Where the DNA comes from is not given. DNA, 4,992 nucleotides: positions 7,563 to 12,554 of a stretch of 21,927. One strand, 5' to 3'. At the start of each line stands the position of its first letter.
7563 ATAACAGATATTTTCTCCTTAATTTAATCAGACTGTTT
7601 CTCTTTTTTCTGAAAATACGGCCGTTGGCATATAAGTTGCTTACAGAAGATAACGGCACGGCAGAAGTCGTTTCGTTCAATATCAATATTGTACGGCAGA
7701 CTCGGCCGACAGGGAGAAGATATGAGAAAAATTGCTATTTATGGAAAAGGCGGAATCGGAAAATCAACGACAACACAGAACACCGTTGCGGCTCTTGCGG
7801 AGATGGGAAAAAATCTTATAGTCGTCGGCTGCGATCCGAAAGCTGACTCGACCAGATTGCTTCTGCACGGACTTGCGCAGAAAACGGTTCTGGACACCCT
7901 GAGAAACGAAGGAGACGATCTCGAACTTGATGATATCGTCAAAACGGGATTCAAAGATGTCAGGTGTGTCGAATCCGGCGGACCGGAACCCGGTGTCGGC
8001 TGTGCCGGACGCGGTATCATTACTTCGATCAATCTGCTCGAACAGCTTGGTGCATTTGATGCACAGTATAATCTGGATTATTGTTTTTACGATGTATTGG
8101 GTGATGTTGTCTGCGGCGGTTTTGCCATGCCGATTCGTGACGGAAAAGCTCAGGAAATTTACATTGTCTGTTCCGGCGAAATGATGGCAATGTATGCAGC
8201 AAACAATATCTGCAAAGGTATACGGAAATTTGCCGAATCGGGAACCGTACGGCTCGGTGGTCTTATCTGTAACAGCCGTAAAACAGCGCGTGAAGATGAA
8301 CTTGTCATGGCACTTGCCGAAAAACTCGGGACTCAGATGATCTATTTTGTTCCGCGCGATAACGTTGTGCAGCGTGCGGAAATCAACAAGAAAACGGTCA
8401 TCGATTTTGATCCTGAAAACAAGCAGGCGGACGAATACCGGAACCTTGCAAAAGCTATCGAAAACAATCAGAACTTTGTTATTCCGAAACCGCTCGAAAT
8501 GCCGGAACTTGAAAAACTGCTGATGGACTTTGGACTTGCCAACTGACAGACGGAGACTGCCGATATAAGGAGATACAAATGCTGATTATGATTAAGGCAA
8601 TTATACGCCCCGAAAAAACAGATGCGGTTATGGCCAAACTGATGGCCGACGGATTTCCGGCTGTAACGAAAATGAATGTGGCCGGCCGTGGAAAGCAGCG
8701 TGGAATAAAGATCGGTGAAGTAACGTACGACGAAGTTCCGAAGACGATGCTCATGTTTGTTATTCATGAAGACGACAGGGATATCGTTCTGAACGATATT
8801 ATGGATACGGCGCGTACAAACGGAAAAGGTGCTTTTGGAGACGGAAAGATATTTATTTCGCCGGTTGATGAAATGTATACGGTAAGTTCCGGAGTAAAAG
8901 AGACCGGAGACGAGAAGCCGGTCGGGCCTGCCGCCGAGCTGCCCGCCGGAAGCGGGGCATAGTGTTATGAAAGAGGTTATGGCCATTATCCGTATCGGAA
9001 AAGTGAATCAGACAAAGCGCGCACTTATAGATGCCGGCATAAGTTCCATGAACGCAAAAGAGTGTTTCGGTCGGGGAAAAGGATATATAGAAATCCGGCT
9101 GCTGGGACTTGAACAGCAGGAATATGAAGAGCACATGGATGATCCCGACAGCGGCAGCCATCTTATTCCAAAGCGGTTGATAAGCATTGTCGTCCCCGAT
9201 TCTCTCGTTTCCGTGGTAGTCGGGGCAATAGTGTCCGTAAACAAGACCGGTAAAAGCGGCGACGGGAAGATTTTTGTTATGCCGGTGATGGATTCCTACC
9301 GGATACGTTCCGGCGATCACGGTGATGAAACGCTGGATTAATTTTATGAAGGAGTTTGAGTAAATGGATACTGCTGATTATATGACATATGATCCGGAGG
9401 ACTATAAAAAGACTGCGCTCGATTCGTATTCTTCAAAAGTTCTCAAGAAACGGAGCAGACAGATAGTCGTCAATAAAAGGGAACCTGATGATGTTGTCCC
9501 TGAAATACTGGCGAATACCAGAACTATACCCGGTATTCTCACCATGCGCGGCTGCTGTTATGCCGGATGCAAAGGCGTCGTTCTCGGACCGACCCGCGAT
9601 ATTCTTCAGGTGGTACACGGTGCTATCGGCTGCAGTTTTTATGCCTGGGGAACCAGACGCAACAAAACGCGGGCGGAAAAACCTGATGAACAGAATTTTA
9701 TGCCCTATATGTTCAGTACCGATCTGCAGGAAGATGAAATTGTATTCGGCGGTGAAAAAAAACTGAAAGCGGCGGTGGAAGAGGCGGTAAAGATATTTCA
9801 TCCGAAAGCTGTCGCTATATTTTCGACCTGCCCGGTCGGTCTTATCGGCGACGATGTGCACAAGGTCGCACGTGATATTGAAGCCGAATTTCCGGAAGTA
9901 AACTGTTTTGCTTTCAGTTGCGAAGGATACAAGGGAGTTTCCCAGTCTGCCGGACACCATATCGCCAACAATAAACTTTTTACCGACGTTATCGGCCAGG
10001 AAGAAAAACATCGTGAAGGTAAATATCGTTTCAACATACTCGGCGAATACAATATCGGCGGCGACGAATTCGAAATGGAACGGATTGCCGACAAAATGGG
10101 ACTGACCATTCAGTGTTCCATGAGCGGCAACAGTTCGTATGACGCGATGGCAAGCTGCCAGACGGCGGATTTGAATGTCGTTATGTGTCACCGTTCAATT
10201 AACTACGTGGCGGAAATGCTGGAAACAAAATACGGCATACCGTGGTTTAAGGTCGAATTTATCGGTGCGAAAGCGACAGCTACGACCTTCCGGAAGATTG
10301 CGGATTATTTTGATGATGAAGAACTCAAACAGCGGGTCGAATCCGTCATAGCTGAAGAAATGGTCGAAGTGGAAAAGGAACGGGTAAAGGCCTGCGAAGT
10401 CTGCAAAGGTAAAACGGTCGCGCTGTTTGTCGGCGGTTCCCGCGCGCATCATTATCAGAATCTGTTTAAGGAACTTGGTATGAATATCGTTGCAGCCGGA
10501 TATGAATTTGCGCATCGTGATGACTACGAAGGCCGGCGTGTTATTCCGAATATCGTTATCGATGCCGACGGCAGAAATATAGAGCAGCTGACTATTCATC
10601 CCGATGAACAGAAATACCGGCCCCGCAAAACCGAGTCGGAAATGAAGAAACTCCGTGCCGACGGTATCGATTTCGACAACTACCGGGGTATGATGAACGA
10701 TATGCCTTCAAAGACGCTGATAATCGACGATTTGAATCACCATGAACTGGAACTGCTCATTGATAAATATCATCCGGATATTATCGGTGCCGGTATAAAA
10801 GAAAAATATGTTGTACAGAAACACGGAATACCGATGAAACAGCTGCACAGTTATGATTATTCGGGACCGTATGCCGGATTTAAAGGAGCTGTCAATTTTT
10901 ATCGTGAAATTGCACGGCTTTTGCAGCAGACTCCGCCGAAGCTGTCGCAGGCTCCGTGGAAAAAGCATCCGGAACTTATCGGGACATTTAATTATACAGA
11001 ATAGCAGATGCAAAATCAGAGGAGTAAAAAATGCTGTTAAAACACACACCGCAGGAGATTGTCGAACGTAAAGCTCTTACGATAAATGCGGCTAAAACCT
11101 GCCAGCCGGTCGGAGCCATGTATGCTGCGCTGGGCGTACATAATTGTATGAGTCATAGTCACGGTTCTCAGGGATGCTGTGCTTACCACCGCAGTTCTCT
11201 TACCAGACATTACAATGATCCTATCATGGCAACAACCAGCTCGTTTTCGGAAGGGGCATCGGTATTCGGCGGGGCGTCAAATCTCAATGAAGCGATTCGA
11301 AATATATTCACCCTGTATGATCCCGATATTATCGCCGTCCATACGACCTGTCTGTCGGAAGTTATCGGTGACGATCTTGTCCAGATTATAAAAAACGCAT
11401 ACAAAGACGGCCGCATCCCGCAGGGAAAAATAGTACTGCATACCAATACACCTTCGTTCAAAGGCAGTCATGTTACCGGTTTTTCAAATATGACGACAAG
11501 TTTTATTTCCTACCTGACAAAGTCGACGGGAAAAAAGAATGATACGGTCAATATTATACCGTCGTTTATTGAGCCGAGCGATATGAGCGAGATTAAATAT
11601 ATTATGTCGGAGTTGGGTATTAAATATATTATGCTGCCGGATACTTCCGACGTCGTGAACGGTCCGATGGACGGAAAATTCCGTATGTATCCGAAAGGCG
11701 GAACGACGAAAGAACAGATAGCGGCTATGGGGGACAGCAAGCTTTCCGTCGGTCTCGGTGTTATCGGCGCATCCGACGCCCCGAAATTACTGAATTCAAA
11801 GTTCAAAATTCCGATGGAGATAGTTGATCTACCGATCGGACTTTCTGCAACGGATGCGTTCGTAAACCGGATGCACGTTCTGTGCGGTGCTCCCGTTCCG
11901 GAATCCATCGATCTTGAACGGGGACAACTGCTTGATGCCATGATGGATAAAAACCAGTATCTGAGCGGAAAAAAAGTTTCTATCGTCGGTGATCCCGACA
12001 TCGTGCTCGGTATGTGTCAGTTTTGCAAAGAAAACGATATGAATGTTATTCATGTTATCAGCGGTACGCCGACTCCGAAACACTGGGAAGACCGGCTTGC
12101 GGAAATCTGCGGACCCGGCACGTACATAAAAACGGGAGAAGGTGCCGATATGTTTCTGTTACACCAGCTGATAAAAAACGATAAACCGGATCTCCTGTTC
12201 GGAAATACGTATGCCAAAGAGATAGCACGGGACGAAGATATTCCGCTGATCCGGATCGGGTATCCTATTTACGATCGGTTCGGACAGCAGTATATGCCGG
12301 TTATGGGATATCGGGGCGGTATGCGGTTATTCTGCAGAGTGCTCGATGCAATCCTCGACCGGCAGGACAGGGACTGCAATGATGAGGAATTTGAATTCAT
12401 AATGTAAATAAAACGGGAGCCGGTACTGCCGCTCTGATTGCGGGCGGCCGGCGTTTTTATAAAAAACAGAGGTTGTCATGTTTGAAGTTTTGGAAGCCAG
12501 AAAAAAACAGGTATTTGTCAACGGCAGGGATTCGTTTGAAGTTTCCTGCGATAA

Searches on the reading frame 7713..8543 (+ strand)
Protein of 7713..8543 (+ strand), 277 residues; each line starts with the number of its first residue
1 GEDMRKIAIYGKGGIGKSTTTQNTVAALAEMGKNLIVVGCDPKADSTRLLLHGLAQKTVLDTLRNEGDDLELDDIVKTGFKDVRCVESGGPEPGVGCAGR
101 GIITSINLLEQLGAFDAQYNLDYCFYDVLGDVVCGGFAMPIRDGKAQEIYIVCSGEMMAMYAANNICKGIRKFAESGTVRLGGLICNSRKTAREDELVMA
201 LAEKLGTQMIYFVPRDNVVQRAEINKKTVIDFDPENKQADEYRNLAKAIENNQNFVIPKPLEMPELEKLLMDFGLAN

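Call 5: search_protein_families(library=pfam, proteins=[window:7713-8543:+], max_evalue=0.01)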
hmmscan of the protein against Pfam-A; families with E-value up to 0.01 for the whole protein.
window:7713-8543:+ (277 aa): 7 families
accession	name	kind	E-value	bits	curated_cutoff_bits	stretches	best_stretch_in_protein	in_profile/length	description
PF00142.24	Fer4_NifH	-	4.2e-127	423.7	25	1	5-275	1-270/271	4Fe-4S iron sulfur cluster binding proteins, NifH/frxC family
PF01656.29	CbiA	-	2.2e-10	41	25.4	1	8-229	3-125/125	CobQ/CobB/MinD/ParA nucleotide binding domain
PF13614.12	AAA_31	-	6.9e-08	33.1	27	1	4-66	1-66/177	AAA domain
PF10609.15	ParA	-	1e-06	28.8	27.1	1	10-42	10-42/246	NUBPL iron-transfer P-loop NTPase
PF02374.21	ArsA_ATPase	-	3.4e-06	26.9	24.3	1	4-42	1-39/305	Anion-transporting ATPase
PF03308.22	MeaB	-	0.0032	16.9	23.1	1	6-47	35-76/273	Methylmalonyl Co-A mutase-associated GTPase MeaB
PF13401.12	AAA_22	-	0.0034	18.1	27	0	7-64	8-64/130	AAA domain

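Call 6: search_protein_families(library=ncbifam, proteins=[window:7713-8543:+], max_evalue=0.01)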
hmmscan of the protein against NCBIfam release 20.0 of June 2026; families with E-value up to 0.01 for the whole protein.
window:7713-8543:+ (277 aa): 19 families
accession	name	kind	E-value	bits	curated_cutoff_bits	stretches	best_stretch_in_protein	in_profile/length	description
TIGR01287.1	nifH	equivalog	2.8e-137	456.5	394.35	1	5-275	1-270/275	nitrogenase iron protein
NF033200.1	F430_CfbC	exception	1.2e-113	378.8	402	1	5-270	1-259/260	Ni-sirohydrochlorin a,c-diamide reductive cyclase ATP-dependent reductase subunit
NF009701.0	PRK13230.1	subfamily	1.2e-100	336.3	350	1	4-269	1-277/291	nitrogenase reductase-like protein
NF009702.0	PRK13231.1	equivalog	2.3e-97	325.3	427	1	4-273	2-262/264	nitrogenase reductase-like protein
TIGR01281.1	DPOR_bchL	equivalog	2.4e-61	207.4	345.15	1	6-273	2-267/268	ferredoxin:protochlorophyllide reductase (ATP-dependent) iron-sulfur ATP-binding protein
TIGR02016.1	BchX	equivalog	4e-55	187.2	331.2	1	5-261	1-259/296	chlorophyllide a reductase iron protein subunit X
TIGR01969.1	minD_arch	subfamily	5.1e-14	52.1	201.75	2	10-86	7-81/251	cell division ATPase MinD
TIGR01968.1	minD_bact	equivalog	7.9e-09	35.2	212.9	1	10-62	8-59/261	septum site-determining protein MinD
TIGR03371.1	cellulose_yhjQ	equivalog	1.3e-07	31.4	157.85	1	197-247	188-239/246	cellulose biosynthesis protein BcsQ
TIGR04291.1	arsen_driv_ArsA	equivalog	4.7e-05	22.3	650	1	10-47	9-46/565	arsenical pump-driving ATPase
NF041546.1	ParA_partition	equivalog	7.2e-05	22.4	180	1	11-44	7-40/203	ParA family partition ATPase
NF041417.1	ArsA_halo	exception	0.00013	20.8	800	1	2-45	331-374/617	arsenical pump-driving ATPase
NF047398.1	AAA_KGGVGR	domain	0.0004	20.8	90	1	8-52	6-51/190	KGGVGR-motif variant AAA ATPase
TIGR00345.1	GET3_arsA_TRC40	subfamily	0.00043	19.9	135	1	10-43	3-36/299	TRC40/GET3/ArsA family transport-energizing ATPase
NF053621.1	ATPseBagBMYCTU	equivalog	0.0014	17.7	521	1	5-72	13-72/371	ATPase BagB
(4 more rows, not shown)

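Call 46: find_related_loci(query=window:7713-8543:+, collection=metagenome_contigs, flank=10000)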
Query window:7713-8543:+ (277 aa) in metagenome_contigs; peptide patterns used: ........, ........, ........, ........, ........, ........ (x = any residue, [..] = any of these).
600 stretches matched a pattern (row limit reached: there are more); 581 encode a relative of the query (tblastn E <= 1e-3); the best 80 are kept; 80 distinct loci.
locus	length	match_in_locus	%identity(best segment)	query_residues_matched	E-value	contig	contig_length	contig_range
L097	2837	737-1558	85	4-277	4e-167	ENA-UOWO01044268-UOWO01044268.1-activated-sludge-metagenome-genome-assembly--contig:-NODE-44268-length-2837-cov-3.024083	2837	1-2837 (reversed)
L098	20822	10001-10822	79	4-277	3e-148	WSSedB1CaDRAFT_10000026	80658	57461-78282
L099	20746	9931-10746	80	4-275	6e-148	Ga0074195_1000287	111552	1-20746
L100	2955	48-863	79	4-275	7e-155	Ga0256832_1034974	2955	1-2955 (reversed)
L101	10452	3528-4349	80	4-277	4e-147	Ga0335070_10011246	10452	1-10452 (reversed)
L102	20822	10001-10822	78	4-277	2e-146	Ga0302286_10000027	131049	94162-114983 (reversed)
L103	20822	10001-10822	77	4-277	4e-146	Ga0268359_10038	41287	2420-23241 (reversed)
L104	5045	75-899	79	3-277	1e-147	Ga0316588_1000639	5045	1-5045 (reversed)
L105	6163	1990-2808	79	3-275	4e-146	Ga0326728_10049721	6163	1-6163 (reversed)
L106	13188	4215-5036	79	4-277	6e-146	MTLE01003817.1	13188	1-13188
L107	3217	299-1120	78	4-277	4e-152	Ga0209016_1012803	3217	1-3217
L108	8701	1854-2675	80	4-277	6e-146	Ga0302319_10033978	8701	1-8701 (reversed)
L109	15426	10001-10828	78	2-277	1e-145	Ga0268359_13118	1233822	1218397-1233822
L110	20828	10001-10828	77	2-277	6e-146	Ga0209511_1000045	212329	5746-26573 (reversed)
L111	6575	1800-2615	79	4-275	7e-146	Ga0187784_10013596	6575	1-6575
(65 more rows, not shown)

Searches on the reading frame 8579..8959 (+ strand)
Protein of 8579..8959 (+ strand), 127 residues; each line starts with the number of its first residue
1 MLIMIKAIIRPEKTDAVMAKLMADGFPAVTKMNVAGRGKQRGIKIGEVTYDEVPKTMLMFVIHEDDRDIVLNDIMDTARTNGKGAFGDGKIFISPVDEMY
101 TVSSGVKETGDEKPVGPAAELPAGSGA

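Call 5: search_protein_families(library=pfam, proteins=[window:8579-8959:+], max_evalue=0.01)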
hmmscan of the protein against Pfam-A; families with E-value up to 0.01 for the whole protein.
window:8579-8959:+ (127 aa): 1 family
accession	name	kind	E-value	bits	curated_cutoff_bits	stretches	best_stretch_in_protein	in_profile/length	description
PF00543.27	P-II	-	1e-19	71.2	25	1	4-103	3-99/102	Nitrogen regulatory protein P-II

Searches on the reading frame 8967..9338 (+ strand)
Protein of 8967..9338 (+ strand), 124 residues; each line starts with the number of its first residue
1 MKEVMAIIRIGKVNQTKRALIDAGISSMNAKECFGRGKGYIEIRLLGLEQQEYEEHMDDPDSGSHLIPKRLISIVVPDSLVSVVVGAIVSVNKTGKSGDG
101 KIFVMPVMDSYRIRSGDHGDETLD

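Call 5: search_protein_families(library=pfam, proteins=[window:8967-9338:+], max_evalue=0.01)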
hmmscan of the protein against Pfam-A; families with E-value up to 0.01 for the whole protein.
window:8967-9338:+ (124 aa): 1 family
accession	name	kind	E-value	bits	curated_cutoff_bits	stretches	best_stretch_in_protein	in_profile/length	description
PF00543.27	P-II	-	5.1e-18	65.7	25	1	1-116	1-101/102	Nitrogen regulatory protein P-II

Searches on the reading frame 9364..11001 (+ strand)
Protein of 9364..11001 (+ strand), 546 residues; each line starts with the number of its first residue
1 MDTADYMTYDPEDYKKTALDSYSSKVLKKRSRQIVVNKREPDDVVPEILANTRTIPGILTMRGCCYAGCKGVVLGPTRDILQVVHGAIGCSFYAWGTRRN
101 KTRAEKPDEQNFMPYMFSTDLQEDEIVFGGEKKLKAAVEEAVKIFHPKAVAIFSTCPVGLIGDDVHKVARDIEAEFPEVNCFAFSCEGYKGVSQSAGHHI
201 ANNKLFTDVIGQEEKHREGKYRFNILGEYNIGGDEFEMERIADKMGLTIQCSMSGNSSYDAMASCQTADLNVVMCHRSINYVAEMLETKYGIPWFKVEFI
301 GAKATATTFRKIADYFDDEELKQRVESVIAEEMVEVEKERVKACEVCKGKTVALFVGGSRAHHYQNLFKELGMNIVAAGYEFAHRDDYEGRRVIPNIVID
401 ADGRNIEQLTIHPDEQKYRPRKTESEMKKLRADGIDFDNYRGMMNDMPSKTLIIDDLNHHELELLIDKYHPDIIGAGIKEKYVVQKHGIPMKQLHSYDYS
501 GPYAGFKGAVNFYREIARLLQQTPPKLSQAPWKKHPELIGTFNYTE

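Call 7: search_protein_families(library=pfam, proteins=[window:9364-11001:+], max_evalue=0.001)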
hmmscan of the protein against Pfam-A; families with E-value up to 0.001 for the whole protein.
window:9364-11001:+ (546 aa): 1 family
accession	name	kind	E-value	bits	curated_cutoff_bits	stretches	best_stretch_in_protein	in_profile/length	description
PF00148.24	Oxidored_nitro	-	1.4e-101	340.8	28.6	1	64-520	1-398/399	Nitrogenase component 1 type Oxidoreductase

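Call 22: find_homologous_proteins(query=window:9364-11001:+)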
Query window:9364-11001:+ (546 aa): 7898 proteins with E <= 0.001 among 8000 candidates; the best 120 are listed.
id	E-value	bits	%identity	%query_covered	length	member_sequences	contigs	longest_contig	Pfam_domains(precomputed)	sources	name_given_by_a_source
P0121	0.0e+0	1271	100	100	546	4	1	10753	PF00148.25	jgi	jgi:nitrogenase molybdenum-iron protein alpha chain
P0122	0.0e+0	1150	88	100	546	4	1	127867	PF00148.25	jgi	jgi:nitrogenase molybdenum-iron protein alpha chain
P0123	0.0e+0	1130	88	100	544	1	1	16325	PF00148.25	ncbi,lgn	-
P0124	0.0e+0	1035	79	100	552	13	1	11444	PF00148.25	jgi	jgi:nitrogenase molybdenum-iron protein alpha chain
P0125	1.1e-297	1006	78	99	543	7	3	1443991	PF00148.25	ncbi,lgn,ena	-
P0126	1.4e-260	884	68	99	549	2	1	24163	PF00148.25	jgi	jgi:nitrogenase molybdenum-iron protein alpha chain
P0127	1.3e-256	870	68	99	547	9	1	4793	PF00148.25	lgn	-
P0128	3.7e-256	869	67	99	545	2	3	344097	PF00148.25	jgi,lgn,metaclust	metaclust:\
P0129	8.2e-256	868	68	99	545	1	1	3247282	PF00148.25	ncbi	-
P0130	1.6e-254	864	69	98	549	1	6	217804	PF00148.25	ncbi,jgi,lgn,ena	jgi:nitrogenase molybdenum-iron protein alpha chain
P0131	6.5e-254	862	66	99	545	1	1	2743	PF00148.25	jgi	-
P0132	9.5e-254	861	66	99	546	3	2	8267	PF00148.25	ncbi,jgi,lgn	jgi:nitrogenase molybdenum-iron protein alpha chain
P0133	1.3e-253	860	66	99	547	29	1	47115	PF00148.25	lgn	-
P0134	1.9e-253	860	67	99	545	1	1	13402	PF00148.25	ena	-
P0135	5.4e-253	859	66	99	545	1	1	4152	PF00148.25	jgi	-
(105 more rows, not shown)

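Call 23: find_encoding_contigs(protein=P0122, flank=10000, max_places=2)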
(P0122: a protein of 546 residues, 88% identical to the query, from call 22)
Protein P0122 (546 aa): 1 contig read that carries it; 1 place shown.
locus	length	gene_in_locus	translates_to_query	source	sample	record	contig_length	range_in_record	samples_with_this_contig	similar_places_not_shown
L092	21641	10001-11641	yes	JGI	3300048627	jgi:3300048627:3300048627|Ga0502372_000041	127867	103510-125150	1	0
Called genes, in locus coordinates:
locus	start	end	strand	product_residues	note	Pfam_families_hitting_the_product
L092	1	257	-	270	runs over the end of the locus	PF00528:BPD_transp_1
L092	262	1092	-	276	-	PF00528:BPD_transp_1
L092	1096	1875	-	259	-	PF00005:ABC_tran, PF13304:AAA_21 (faint)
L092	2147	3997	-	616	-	PF08269:dCache_2, PF17200:sCache_2, PF00672:HAMP, PF00015:MCPsignal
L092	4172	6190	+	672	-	-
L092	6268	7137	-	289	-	PF08787:Alginate_lyase2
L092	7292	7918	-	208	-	PF00857:Isochorismatase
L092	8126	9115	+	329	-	PF00142:Fer4_NifH, PF01656:CbiA, PF02374:ArsA_ATPase (faint), PF10609:ParA (weak), PF13614:AAA_31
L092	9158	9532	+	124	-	PF00543:P-II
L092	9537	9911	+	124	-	PF00543:P-II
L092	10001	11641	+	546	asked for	PF00148:Oxidored_nitro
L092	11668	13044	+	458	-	PF00148:Oxidored_nitro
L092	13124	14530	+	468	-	PF00148:Oxidored_nitro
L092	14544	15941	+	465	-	PF00148:Oxidored_nitro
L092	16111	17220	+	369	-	PF04055:Radical_SAM, PF02579:Nitro_FeMo-Co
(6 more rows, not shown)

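Call 24: find_encoding_contigs(protein=P0123, flank=10000, max_places=2)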
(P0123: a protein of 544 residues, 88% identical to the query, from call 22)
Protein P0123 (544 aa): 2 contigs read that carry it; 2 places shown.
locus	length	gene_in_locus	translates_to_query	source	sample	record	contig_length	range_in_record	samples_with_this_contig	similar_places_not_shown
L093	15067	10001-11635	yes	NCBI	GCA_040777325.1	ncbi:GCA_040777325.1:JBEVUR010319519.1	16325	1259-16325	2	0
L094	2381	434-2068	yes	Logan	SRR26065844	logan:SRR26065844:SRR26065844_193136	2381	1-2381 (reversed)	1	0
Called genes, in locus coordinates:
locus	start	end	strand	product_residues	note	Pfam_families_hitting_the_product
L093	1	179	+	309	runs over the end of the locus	PF00294:PfkB, PF08543:Phos_pyr_kin (weak)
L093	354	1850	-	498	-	PF00370:FGGY_N, PF02782:FGGY_C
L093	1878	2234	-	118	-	PF07892:DUF1667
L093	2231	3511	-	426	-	PF00890:FAD_binding_2 (weak), PF01134:GIDA (faint), PF03486:HI0933_like (faint), PF07992:Pyr_redox_2, PF12831:FAD_oxidored (weak), PF13450:NAD_binding_8 (faint), PF13738:Pyr_redox_3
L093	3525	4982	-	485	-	PF01266:DAO, PF01494:FAD_binding_3 (faint), PF05834:Lycopene_cycl (faint), PF07992:Pyr_redox_2 (faint), PF13450:NAD_binding_8 (faint), PF04324:Fer2_BFD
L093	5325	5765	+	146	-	PF00359:PTS_EIIA_2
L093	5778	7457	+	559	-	PF00999:Na_H_Exchanger, PF00571:CBS (weak)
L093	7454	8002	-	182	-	PF09297:Zn_ribbon_NUD (weak), PF22327:Nudt16-like (faint), PF00293:NUDIX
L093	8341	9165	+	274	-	PF00142:Fer4_NifH, PF01656:CbiA, PF02374:ArsA_ATPase (faint), PF10609:ParA (faint), PF13614:AAA_31 (weak)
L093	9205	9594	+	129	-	PF00543:P-II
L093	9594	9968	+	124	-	PF00543:P-II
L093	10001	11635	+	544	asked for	PF00148:Oxidored_nitro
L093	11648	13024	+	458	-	PF00148:Oxidored_nitro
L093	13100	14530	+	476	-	PF00148:Oxidored_nitro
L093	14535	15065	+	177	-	?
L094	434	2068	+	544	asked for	PF00148:Oxidored_nitro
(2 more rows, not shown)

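Call 25: find_encoding_contigs(protein=P0125, flank=10000, max_places=2)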
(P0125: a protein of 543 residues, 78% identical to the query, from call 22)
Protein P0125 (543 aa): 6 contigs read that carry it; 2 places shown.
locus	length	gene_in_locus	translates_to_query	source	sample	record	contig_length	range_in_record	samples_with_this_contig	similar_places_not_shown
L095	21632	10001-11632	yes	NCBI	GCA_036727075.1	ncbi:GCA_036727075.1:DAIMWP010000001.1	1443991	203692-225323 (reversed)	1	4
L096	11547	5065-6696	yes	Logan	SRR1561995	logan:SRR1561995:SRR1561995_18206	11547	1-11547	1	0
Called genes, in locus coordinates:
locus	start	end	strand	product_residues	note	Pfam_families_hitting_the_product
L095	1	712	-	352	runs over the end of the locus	-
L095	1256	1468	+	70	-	PF13808:DDE_Tnp_1_assoc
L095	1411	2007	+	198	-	-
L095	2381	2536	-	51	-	-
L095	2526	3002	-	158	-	PF00578:AhpC-TSA, PF08534:Redoxin, PF02630:SCO1-SenC (weak), PF00085:Thioredoxin, PF13098:Thioredoxin_2, PF13905:Thioredoxin_8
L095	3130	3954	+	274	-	PF01048:PNP_UDP_1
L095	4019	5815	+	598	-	PF00224:PK, PF02887:PK_C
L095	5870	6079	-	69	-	PF03459:TOBE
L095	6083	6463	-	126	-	PF07862:Nif11 (weak)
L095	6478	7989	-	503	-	PF01590:GAF (weak), PF13185:GAF_2, PF00158:Sigma54_activat, PF14532:Sigma54_activ_2, PF00004:AAA (faint), PF07728:AAA_5 (weak), PF25601:AAA_lid_14, PF02954:HTH_8 (weak)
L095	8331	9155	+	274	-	PF00142:Fer4_NifH, PF01656:CbiA, PF02374:ArsA_ATPase (weak), PF10609:ParA (faint), PF13614:AAA_31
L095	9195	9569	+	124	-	PF00543:P-II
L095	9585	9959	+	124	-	PF00543:P-II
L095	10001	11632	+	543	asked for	PF00148:Oxidored_nitro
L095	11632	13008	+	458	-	PF00148:Oxidored_nitro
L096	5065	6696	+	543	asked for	PF00148:Oxidored_nitro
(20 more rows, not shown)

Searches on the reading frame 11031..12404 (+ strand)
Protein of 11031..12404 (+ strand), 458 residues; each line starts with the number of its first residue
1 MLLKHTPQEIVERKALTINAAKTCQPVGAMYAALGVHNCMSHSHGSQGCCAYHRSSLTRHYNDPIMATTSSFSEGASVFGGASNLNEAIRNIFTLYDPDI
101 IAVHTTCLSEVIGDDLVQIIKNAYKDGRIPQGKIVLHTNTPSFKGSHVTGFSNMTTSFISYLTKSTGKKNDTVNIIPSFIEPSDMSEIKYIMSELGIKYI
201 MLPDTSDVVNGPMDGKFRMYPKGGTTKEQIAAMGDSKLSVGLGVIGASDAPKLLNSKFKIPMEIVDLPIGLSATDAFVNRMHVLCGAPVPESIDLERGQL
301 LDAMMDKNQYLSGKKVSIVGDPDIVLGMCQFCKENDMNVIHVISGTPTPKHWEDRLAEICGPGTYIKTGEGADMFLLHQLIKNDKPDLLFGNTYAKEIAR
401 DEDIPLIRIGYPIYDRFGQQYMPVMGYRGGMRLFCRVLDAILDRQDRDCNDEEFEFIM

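Call 7: search_protein_families(library=pfam, proteins=[window:11031-12404:+], max_evalue=0.001)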
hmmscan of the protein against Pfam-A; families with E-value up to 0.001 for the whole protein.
window:11031-12404:+ (458 aa): 1 family
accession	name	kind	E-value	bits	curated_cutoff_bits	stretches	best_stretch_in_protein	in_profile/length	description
PF00148.24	Oxidored_nitro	-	7e-124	414.2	28.6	1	24-441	1-398/399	Nitrogenase component 1 type Oxidoreductase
